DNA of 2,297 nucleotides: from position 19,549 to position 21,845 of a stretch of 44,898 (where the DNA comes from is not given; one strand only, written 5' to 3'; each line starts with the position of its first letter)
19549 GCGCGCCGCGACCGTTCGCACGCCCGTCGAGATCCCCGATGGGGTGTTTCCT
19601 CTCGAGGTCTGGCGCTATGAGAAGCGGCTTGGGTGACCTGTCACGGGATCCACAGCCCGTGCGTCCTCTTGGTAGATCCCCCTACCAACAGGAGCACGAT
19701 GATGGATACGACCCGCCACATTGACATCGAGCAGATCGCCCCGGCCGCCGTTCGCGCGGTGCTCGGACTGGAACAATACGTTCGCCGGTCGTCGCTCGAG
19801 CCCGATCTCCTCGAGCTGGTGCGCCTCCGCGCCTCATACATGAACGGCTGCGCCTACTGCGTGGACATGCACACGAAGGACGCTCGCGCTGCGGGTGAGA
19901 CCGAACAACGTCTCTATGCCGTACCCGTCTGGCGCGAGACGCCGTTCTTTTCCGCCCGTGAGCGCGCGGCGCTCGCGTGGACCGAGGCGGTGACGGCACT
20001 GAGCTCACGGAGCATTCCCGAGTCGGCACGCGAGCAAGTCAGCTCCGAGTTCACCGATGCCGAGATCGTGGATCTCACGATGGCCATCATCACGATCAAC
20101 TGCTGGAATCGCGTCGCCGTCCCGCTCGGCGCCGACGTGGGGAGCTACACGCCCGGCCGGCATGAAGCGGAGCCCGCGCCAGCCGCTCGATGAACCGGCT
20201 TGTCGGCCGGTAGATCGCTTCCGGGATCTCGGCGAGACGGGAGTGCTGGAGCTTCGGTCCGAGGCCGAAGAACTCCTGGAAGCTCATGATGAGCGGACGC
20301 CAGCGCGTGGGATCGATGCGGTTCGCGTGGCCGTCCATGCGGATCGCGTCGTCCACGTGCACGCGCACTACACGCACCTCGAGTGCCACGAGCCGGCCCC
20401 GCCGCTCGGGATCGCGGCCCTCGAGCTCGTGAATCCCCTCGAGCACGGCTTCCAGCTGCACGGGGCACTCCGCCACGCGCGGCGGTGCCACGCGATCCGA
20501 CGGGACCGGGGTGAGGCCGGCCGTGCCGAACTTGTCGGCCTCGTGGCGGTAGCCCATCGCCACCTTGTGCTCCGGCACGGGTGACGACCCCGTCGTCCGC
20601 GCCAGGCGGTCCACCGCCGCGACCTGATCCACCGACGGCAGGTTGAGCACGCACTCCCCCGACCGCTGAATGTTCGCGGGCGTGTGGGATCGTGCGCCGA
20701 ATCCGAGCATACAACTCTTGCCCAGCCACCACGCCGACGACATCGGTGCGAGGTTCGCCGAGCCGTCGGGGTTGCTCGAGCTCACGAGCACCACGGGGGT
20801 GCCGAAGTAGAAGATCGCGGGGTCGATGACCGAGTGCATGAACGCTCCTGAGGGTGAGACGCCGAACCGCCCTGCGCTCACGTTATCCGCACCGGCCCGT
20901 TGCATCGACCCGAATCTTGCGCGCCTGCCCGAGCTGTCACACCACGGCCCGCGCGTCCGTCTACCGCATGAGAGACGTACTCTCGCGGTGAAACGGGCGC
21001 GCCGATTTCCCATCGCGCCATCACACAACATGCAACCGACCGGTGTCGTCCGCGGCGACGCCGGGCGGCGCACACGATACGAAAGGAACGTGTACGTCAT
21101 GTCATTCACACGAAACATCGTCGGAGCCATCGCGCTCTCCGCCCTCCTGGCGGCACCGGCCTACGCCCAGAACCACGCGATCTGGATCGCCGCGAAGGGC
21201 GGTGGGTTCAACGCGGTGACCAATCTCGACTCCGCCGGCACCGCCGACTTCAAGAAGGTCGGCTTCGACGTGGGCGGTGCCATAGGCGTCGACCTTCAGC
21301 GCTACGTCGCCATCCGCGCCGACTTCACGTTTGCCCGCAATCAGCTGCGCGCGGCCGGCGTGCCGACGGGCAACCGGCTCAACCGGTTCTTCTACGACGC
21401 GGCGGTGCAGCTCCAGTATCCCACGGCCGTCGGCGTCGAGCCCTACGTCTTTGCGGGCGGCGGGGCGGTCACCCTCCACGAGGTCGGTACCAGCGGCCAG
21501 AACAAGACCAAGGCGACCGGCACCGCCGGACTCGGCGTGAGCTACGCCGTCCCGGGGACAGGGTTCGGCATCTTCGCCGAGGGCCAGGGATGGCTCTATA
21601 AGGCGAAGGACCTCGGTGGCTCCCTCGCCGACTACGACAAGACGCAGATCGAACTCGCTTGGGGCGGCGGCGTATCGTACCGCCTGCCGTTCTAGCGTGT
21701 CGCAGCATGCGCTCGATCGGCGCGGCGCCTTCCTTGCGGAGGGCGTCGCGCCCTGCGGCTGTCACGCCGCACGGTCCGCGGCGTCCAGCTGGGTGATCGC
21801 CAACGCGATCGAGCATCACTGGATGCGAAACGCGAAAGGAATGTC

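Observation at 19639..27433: Six copies of an ECF41-type promoter motif define a compact local regulon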

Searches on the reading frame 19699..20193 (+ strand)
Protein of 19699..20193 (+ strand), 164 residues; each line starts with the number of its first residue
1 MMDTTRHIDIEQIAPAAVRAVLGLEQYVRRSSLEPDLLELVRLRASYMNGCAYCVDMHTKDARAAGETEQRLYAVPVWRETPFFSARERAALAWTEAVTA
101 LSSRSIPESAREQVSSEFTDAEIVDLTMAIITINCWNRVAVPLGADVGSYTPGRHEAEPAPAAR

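Call 8: search_protein_families(library=pfam, proteins=[window:19699-20193:+], max_evalue=0.01)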
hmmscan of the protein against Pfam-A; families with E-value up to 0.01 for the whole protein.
window:19699-20193:+ (164 aa): 1 family
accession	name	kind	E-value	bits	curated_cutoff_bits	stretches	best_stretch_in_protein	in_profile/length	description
PF02627.25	CMD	-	2.4e-21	76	23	1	15-97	1-84/84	Carboxymuconolactone decarboxylase family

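Call 9: search_protein_families(library=ncbifam, proteins=[window:19699-20193:+], max_evalue=0.01)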
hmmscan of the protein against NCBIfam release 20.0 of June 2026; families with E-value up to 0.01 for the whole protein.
window:19699-20193:+ (164 aa): 6 families
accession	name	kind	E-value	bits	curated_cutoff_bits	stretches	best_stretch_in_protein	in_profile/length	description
TIGR00778.1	ahpD_dom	domain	4.7e-17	61.2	27.8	1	32-80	2-50/51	alkylhydroperoxidase AhpD family core domain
NF053654.1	GroundWater_YciW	equivalog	6.7e-12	45.5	310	1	15-134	41-160/179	YciW-related (seleno)protein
TIGR01926.1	peroxid_rel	subfamily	3.7e-10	39.9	81.8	1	39-145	67-173/178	peroxidase-related enzyme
NF041238.1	AhpD_rel_CFYUT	equivalog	2.5e-07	30.3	175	1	30-147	215-335/357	alkylhydroperoxidase-related (seleno)protein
TIGR04030.1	perox_Avi_7169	hypoth_equivalog_domain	5.1e-06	26.7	233.15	1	39-144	77-183/185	alkylhydroperoxidase domain protein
TIGR00777.1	ahpD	subfamily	0.008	16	191.95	1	38-72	117-151/177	alkylhydroperoxidase, AhpD family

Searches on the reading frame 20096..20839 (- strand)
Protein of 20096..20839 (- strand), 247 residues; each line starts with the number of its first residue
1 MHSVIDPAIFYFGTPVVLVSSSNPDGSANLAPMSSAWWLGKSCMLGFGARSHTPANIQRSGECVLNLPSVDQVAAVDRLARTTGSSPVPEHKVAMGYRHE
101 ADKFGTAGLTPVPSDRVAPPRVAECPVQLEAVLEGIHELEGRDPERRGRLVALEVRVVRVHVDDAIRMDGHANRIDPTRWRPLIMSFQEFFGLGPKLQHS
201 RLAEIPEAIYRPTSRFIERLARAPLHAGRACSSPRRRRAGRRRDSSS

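Call 8: search_protein_families(library=pfam, proteins=[window:20096-20839:-], max_evalue=0.01)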
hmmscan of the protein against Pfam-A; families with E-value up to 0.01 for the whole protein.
window:20096-20839:- (247 aa): 1 family
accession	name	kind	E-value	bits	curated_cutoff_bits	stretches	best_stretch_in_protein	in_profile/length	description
PF01613.24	Flavin_Reduct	-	1.2e-16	61.6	27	1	12-165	4-136/153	Flavin reductase like domain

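Call 9: search_protein_families(library=ncbifam, proteins=[window:20096-20839:-], max_evalue=0.01)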
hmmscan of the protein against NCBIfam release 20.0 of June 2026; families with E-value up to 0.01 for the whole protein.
window:20096-20839:- (247 aa): 0 families

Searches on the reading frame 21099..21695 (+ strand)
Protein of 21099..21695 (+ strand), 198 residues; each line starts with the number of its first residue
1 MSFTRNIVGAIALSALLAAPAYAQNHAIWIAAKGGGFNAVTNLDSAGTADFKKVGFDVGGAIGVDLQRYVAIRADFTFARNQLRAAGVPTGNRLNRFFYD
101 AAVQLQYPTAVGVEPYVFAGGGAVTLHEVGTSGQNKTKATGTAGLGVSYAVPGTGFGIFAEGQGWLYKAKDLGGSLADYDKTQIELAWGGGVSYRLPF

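Call 8: search_protein_families(library=pfam, proteins=[window:21099-21695:+], max_evalue=0.01)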
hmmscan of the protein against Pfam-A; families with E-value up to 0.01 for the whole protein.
window:21099-21695:+ (198 aa): 1 family
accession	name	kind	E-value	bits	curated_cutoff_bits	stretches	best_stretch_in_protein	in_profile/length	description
PF13505.12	OMP_b-brl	-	5.1e-07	30.5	28.7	1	11-155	3-143/175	Outer membrane protein beta-barrel domain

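Call 9: search_protein_families(library=ncbifam, proteins=[window:21099-21695:+], max_evalue=0.01)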
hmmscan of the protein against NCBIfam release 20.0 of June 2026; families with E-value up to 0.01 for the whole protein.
window:21099-21695:+ (198 aa): 0 families

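Call 41: find_homologous_proteins(query=window:21099-21695:+, max_evalue=0.00001)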
Query window:21099-21695:+ (198 aa): 275 proteins with E <= 0.00001 among 892 candidates; the best 120 are listed.
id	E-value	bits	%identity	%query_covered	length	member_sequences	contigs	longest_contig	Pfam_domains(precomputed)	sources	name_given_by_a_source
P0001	4.2e-121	420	97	100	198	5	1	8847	PF13505.13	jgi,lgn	-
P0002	5.3e-106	371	82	100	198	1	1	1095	PF13505.13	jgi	jgi:Outer membrane protein beta-barrel domain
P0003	9.5e-102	357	79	100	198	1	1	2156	-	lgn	-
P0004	1.2e-101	357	79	100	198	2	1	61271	PF13505.13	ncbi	-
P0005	1.6e-97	343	74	100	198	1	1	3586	-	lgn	-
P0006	1.6e-85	304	67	100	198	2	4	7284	PF13505.13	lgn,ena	-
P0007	1.0e-84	301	67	100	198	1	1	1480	-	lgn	-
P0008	1.6e-84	301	67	100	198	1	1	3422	PF13505.13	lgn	-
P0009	1.3e-82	295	66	99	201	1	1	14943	PF13505.13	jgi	jgi:Outer membrane protein beta-barrel domain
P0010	2.7e-82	294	65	100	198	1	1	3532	PF13505.13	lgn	-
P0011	8.9e-82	292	64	100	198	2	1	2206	PF13505.13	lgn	-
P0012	2.1e-81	291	63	100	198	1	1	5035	PF13505.13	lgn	-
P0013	3.2e-81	290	65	100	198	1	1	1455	PF13505.13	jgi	jgi:outer membrane protein with beta-barrel domain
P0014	4.5e-81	290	66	100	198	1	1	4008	PF13505.13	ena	-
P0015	7.1e-81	289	64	100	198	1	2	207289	-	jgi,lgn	jgi:hypothetical protein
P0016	9.8e-81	288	67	99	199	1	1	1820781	-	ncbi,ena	-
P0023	2.5e-79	284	64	100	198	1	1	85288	PF13505.13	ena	-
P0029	2.0e-78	281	62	100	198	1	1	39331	PF13505.13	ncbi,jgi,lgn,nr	ncbi:MAG TPA: outer membrane beta-barrel protein [Gemmatimonadales bacterium]|jgi:hypothetical prote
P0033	4.6e-78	280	62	99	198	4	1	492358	PF13505.13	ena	-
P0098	1.0e-71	259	58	100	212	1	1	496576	PF13505.13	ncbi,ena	-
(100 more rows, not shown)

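Call 42: find_encoding_contigs(protein=P0004, flank=8000, max_places=1)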
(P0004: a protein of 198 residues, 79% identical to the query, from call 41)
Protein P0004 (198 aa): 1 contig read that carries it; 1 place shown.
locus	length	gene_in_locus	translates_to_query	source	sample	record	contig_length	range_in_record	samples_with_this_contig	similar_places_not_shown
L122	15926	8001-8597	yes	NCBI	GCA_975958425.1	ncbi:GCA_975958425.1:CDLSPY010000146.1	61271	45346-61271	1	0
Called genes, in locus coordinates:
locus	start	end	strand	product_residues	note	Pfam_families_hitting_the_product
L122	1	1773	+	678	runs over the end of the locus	PF26550:Tricorn_2nd, PF00930:DPPIV_N (faint), PF26549:Tricorn_N, PF07676:PD40, PF20434:BD-FAE (faint), PF00326:Peptidase_S9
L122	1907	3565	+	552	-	-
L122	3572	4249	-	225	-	PF01613:Flavin_Reduct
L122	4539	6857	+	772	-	PF00989:PAS, PF08448:PAS_4, PF13426:PAS_9, PF08447:PAS_3 (weak), PF00512:HisKA, PF02518:HATPase_c, PF00072:Response_reg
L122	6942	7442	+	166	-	PF02627:CMD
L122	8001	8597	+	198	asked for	PF13505:OMP_b-brl (weak)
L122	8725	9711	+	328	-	PF05368:NmrA, PF01073:3Beta_HSD (weak), PF01370:Epimerase, PF03435:Sacchrp_dh_NADP (weak), PF04321:RmlD_sub_bind, PF13460:NAD_binding_10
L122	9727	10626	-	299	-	PF04542:Sigma70_r2, PF08281:Sigma70_r4_2, PF04545:Sigma70_r4 (faint)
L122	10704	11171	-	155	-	PF10604:Polyketide_cyc2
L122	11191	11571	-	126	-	-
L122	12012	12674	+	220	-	-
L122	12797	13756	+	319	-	PF14321:DUF4382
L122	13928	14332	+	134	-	PF01022:HTH_5, PF01047:MarR (weak), PF12802:MarR_2, PF12840:HTH_20, PF13404:HTH_AsnC-type (weak), PF13412:HTH_24, PF25212:HVO_A0114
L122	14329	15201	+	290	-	PF00561:Abhydrolase_1, PF12697:Abhydrolase_6, PF12146:Hydrolase_4 (weak)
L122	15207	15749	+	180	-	PF10067:DUF2306 (weak)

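Call 43: find_encoding_contigs(protein=P0016, flank=8000, max_places=1)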
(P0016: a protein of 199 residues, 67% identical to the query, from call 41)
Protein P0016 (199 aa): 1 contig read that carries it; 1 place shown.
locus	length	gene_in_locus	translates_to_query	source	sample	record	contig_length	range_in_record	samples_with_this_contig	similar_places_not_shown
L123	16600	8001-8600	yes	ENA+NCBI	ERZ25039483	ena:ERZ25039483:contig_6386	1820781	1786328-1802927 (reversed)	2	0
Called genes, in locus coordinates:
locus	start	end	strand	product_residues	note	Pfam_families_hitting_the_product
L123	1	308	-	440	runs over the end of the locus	PF13462:Thioredoxin_4, PF01323:DSBA, PF06965:Na_H_antiport_1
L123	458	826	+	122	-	PF01258:zf-dskA_traR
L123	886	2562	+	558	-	PF00027:cNMP_binding, PF01946:Thi4 (weak), PF00890:FAD_binding_2 (weak), PF01266:DAO (weak), PF07992:Pyr_redox_2, PF12831:FAD_oxidored (weak), PF13450:NAD_binding_8 (weak), PF13738:Pyr_redox_3, +2 more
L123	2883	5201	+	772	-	PF00069:Pkinase, PF07714:PK_Tyr_Ser-Thr, PF13428:TPR_14 (faint), PF07719:TPR_2 (faint), PF13432:TPR_16 (weak), PF23914:TPR_CcmH_CycH (weak), PF13432:TPR_16, PF14559:TPR_19 (weak), +1 more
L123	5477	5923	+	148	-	-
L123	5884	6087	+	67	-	PF05148:Methyltransf_8 (weak), PF08241:Methyltransf_11, PF13649:Methyltransf_25 (weak), PF13847:Methyltransf_31, PF20922:Anamorsin_N (weak)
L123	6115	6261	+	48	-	-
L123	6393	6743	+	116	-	PF12840:HTH_20, PF01022:HTH_5, PF12802:MarR_2, PF13412:HTH_24 (weak)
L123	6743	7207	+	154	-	PF10604:Polyketide_cyc2, PF08327:AHSA1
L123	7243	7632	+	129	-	PF08818:DUF1801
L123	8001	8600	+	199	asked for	-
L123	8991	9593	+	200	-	PF10604:Polyketide_cyc2 (weak), PF08327:AHSA1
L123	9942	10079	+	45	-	-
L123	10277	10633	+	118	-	-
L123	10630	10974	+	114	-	-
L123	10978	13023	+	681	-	PF04185:Phosphoesterase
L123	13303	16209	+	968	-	-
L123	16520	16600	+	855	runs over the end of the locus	PF00069:Pkinase, PF03109:ABC1 (faint), PF07714:PK_Tyr_Ser-Thr, PF13432:TPR_16 (faint), PF13428:TPR_14 (faint), PF13424:TPR_12 (faint), PF00515:TPR_1 (faint), PF07719:TPR_2 (faint), +5 more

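Call 44: find_encoding_contigs(protein=P0015, flank=8000, max_places=1)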
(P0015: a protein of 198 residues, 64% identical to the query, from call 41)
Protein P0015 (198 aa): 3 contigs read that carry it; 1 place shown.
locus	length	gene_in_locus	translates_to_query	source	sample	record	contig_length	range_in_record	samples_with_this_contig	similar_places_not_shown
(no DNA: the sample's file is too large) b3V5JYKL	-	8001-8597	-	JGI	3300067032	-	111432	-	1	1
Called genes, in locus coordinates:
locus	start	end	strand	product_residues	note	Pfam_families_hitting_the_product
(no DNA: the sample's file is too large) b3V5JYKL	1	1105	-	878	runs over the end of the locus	PF12704:MacB_PCD, PF02687:FtsX, PF12704:MacB_PCD, PF02687:FtsX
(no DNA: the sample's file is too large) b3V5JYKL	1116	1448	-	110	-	PF13463:HTH_27 (weak), PF03551:PadR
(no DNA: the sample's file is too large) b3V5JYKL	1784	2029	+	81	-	-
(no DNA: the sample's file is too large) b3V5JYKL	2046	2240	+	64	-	-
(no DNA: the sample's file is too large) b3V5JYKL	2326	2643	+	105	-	-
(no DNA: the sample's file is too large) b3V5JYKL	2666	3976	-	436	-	PF07980:SusD_RagB (weak)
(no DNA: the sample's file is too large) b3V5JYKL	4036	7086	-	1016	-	PF13620:CarboxypepD_reg, PF13715:CarbopepD_reg_2, PF07715:Plug, PF00593:TonB_dep_Rec_b-barrel, PF14905:OMP_b-brl_3 (faint)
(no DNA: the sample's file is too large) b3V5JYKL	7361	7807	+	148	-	PF09339:HTH_IclR (faint), PF01047:MarR, PF12802:MarR_2, PF13463:HTH_27 (weak)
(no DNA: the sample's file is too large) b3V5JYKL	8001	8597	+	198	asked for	-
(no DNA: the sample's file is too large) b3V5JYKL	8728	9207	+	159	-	PF02077:SURF4, PF05514:HR_lesion (faint), PF07681:DoxX (weak)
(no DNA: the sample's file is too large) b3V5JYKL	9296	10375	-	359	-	-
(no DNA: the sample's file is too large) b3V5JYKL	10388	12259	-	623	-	PF00069:Pkinase, PF07714:PK_Tyr_Ser-Thr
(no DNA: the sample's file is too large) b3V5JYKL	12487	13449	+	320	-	PF00072:Response_reg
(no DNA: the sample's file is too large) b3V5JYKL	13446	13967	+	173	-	-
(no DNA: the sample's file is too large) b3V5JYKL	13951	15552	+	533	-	PF07719:TPR_2 (faint), PF13374:TPR_10 (faint), PF13432:TPR_16 (faint), PF13424:TPR_12, PF17874:TPR_MalT, PF13424:TPR_12 (weak), PF13487:HD_5, PF01966:HD, +2 more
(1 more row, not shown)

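Call 46: find_encoding_contigs(protein=P0023, flank=6000, max_places=1)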
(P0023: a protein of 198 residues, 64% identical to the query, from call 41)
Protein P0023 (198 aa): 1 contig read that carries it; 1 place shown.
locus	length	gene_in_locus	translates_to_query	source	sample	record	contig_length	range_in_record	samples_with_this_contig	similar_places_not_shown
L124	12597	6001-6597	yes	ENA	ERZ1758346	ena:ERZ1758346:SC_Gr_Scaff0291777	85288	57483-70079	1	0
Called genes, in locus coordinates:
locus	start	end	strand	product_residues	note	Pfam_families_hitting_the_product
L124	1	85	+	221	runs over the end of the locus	-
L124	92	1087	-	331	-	PF00535:Glycos_transf_2, PF13506:Glyco_transf_21, PF13641:Glyco_tranf_2_3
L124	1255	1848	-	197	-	-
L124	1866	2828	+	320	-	PF02016:Peptidase_S66, PF17676:Peptidase_S66C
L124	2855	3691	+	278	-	PF01738:DLH (weak), PF02129:Peptidase_S15 (faint), PF00561:Abhydrolase_1, PF12146:Hydrolase_4, PF12697:Abhydrolase_6, PF00326:Peptidase_S9 (weak)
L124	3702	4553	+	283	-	PF00106:adh_short, PF08659:KR, PF13561:adh_short_C2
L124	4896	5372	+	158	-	PF00293:NUDIX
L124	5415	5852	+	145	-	PF01047:MarR, PF12802:MarR_2, PF13463:HTH_27 (weak)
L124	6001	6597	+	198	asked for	PF13505:OMP_b-brl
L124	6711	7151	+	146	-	PF02077:SURF4 (weak), PF07681:DoxX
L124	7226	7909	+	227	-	PF01325:Fe_dep_repress, PF09339:HTH_IclR (weak), PF02742:Fe_dep_repr_C, PF04023:FeoA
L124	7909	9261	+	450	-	PF01566:Nramp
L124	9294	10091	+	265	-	PF13557:Phenol_MetA_deg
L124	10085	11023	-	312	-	PF02737:3HCDH_N, PF00725:3HCDH (weak)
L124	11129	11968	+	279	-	PF02687:FtsX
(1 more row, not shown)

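Call 47: find_encoding_contigs(protein=P0033, flank=6000, max_places=1)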
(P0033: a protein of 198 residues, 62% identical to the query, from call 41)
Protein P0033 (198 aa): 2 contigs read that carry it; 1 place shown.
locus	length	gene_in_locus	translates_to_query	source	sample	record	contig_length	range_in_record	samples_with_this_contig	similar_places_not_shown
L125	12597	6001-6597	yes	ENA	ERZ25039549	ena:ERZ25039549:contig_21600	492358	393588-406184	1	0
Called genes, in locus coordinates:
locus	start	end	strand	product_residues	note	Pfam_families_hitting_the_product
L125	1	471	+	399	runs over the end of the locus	PF00899:ThiF, PF00581:Rhodanese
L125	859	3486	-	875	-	PF12704:MacB_PCD, PF02687:FtsX, PF12704:MacB_PCD, PF02687:FtsX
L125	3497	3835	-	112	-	PF03551:PadR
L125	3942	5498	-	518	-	PF00083:Sugar_tr, PF06609:TRI12 (weak), PF07690:MFS_1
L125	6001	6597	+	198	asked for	PF13505:OMP_b-brl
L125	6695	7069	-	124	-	-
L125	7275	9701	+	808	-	PF12704:MacB_PCD, PF02687:FtsX, PF12704:MacB_PCD, PF02687:FtsX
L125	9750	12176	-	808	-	PF12704:MacB_PCD, PF02687:FtsX, PF12704:MacB_PCD, PF02687:FtsX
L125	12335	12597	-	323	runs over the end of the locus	PF01965:DJ-1_PfpI, PF00165:HTH_AraC (weak), PF12833:HTH_18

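Call 48: find_encoding_contigs(protein=P0029, flank=6000, max_places=1)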
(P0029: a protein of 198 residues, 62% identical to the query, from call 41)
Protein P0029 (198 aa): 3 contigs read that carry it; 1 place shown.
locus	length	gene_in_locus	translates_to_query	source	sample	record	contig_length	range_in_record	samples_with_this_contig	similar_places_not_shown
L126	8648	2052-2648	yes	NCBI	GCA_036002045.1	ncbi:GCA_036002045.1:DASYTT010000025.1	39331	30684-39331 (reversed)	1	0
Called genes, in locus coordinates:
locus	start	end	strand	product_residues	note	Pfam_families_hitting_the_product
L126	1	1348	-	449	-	PF00144:Beta-lactamase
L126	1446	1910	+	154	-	PF01047:MarR, PF12802:MarR_2, PF13463:HTH_27 (weak), PF09339:HTH_IclR (weak)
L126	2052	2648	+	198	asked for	PF13505:OMP_b-brl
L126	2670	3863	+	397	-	PF25917:BSH_RND, PF25973:BSH_CzcB (weak), PF25876:HH_MFP_RND, PF25954:Beta-barrel_RND_2 (faint), PF25944:Beta-barrel_RND, PF25967:RND-MFP_C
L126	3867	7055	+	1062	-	PF00873:ACR_tran, PF03176:MMPL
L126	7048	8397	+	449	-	PF02321:OEP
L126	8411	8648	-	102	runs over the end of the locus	PF07045:DUF1330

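Call 49: find_encoding_contigs(protein=P0098, flank=6000, max_places=1)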
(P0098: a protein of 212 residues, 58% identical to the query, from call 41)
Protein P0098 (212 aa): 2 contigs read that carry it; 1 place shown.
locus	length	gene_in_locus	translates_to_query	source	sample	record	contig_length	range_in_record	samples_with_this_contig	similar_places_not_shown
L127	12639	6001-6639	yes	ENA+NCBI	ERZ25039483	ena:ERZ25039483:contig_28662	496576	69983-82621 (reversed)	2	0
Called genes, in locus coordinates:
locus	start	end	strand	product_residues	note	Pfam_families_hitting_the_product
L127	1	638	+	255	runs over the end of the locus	-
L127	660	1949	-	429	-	PF26549:Tricorn_N, PF02129:Peptidase_S15 (weak), PF01738:DLH, PF20434:BD-FAE (weak), PF00561:Abhydrolase_1 (weak), PF12146:Hydrolase_4 (faint), PF12697:Abhydrolase_6, PF00326:Peptidase_S9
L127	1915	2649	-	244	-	PF00930:DPPIV_N (faint), PF26550:Tricorn_2nd, PF19283:APEH_N (faint), PF26549:Tricorn_N, PF07676:PD40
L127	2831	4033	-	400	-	PF02805:Ada_Zn_binding, PF00165:HTH_AraC, PF12833:HTH_18, PF02870:Methyltransf_1N, PF01035:DNA_binding_1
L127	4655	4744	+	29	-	-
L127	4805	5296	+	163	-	-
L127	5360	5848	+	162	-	PF12802:MarR_2, PF01047:MarR, PF13463:HTH_27 (weak)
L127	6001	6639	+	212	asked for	PF13505:OMP_b-brl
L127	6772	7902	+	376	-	PF25876:HH_MFP_RND (weak), PF25989:YknX_C (faint), PF25975:CzcB_C (faint), PF25967:RND-MFP_C (weak)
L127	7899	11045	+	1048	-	PF00873:ACR_tran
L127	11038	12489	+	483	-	PF02321:OEP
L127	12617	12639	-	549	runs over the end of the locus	-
